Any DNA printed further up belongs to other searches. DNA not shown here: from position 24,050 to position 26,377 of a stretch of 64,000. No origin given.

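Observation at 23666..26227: Divergent sHSP (Hsp20) and N-domain-less ClpB/ClpC-like disaggregase pair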

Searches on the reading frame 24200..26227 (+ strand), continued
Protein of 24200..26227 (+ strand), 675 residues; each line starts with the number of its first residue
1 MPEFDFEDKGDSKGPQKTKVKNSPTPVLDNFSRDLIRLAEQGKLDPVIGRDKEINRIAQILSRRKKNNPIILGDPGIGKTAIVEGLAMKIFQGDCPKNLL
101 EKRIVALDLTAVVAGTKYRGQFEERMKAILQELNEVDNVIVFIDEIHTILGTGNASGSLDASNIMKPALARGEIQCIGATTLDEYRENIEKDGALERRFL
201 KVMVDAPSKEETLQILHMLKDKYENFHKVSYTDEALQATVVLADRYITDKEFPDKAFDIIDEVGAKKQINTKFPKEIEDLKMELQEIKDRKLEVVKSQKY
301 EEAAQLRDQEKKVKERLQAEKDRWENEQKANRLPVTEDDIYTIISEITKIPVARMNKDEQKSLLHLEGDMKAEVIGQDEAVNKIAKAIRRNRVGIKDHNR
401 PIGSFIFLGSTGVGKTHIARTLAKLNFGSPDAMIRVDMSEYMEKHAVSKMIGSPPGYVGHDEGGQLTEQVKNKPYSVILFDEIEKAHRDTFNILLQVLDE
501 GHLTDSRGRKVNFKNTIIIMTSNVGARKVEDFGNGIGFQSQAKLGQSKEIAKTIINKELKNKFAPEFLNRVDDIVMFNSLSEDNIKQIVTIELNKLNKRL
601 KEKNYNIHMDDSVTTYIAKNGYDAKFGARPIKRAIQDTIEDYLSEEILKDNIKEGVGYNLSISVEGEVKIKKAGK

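Call 9: search_solved_structures(query=window:24200-26227:+, max_evalue=1e-50, show_alignments=3)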
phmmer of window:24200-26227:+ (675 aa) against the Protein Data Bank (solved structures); distinct sequences matched with E-value up to 1e-50: 55.
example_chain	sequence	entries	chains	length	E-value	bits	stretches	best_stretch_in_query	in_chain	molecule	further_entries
6em8_A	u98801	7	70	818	1e-233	780.7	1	13-656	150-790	ATP-dependent Clp protease ATP-binding subunit ClpC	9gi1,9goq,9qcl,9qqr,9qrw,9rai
6em9_A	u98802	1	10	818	1e-233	780.7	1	13-656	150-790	ATP-dependent Clp protease ATP-binding subunit ClpC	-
3j3t_A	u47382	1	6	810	2.8e-225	752.8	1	21-672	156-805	Negative regulator of genetic competence ClpC/MecB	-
3j3s_A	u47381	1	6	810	2.8e-225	752.8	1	21-672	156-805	Negative regulator of genetic competence ClpC/MecB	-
3j3r_A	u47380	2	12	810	1.5e-224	750.4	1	21-672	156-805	Negative regulator of genetic competence ClpC/MecB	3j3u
7abr_A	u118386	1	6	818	1.5e-224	750.4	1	21-672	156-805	Negative regulator of genetic competence ClpC/MecB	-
8xon_S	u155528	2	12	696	1.5e-201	674.4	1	22-669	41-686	NDP-hexose 4-ketoreductase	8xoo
1qvr_A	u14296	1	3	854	1.2e-198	664.8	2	278-663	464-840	ClpB protein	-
8a8u_A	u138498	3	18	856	3.4e-196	656.7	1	23-656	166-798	ATP-dependent Clp protease ATP-binding subunit ClpC1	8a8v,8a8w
6og3_E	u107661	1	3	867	6.9e-196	655.7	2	288-668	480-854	Hyperactive disaggregase ClpB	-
6oax_C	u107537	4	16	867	8.3e-196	655.5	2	289-668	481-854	Hyperactive disaggregase ClpB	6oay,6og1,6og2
4d2q_A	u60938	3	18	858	1.2e-195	654.9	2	287-663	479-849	CLPB | CHAPERONE PROTEIN CLPB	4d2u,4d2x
9if4_A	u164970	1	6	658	1.4e-195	654.8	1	27-656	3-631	ATP-dependent Clp protease ATP-binding subunit ClpC1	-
5ofo_C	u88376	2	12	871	1.7e-195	654.4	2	288-664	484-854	Chaperone protein ClpB,ATP-dependent Clp protease ATP-binding subunit ClpA,Chaperone prote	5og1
4ciu_A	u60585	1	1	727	9.7e-195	651.9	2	287-664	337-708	CHAPERONE PROTEIN CLPB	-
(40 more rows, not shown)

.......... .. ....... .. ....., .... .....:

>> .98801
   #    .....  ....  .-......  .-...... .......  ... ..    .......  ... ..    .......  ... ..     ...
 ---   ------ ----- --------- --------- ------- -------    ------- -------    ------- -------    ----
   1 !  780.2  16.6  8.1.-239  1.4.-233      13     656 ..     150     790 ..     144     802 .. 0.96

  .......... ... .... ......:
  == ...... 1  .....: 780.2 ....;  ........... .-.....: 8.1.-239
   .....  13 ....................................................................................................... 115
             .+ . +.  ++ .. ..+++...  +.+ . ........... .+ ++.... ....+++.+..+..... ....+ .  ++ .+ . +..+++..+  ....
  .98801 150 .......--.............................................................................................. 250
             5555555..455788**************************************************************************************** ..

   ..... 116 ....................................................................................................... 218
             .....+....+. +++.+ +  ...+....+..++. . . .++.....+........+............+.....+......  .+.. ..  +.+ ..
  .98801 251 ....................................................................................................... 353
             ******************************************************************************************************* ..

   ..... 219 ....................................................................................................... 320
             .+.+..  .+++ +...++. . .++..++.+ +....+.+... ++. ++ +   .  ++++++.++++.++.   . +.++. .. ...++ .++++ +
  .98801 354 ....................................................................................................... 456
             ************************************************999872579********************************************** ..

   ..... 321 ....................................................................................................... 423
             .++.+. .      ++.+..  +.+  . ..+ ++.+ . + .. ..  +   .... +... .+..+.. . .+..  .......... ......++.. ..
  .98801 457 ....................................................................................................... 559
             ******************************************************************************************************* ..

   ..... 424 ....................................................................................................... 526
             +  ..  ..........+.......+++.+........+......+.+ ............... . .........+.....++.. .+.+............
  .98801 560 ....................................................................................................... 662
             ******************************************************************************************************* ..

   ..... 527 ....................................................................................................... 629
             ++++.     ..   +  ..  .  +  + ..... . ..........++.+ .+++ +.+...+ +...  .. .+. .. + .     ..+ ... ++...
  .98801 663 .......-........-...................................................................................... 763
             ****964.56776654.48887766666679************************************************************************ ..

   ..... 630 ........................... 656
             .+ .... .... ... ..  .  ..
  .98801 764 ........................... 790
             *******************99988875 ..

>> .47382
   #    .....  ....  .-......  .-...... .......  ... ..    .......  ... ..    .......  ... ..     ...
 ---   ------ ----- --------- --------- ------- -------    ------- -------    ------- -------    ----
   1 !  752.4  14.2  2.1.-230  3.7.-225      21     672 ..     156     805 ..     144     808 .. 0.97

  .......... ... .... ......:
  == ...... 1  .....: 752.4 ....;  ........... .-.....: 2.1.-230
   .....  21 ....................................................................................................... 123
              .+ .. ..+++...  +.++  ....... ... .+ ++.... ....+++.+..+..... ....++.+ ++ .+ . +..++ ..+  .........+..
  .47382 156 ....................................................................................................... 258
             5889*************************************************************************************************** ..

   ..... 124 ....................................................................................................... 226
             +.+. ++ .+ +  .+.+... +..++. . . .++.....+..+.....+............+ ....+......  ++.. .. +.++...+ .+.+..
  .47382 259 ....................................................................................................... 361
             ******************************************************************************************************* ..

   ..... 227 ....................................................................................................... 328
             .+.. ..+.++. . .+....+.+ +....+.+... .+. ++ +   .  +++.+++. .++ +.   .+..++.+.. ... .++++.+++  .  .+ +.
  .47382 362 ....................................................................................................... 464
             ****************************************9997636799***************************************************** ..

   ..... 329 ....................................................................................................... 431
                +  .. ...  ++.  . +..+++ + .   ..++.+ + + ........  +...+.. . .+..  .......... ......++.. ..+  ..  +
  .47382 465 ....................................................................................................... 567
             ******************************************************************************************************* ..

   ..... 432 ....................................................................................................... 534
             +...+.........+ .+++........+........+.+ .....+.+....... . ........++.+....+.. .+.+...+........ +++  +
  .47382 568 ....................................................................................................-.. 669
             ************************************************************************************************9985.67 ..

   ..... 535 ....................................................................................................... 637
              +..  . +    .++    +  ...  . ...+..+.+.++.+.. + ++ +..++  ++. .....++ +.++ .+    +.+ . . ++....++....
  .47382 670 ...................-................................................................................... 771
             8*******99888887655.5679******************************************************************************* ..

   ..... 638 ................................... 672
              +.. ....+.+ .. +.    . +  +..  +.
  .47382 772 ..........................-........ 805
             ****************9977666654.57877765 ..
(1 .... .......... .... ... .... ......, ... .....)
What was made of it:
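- On ClpC (class I Hsp100, ClpP-coupled): Near-gapless alignment (one single-residue gap) to the ClpC M-domain (call 9). The protein begins at ClpC residue ~150 (call 9).
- Checked: The alignment to ClpC begins at ClpC residue ~150 (call 9).
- ClpP loop: IGF aligns with the B. subtilis ClpC VGF (call 9).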
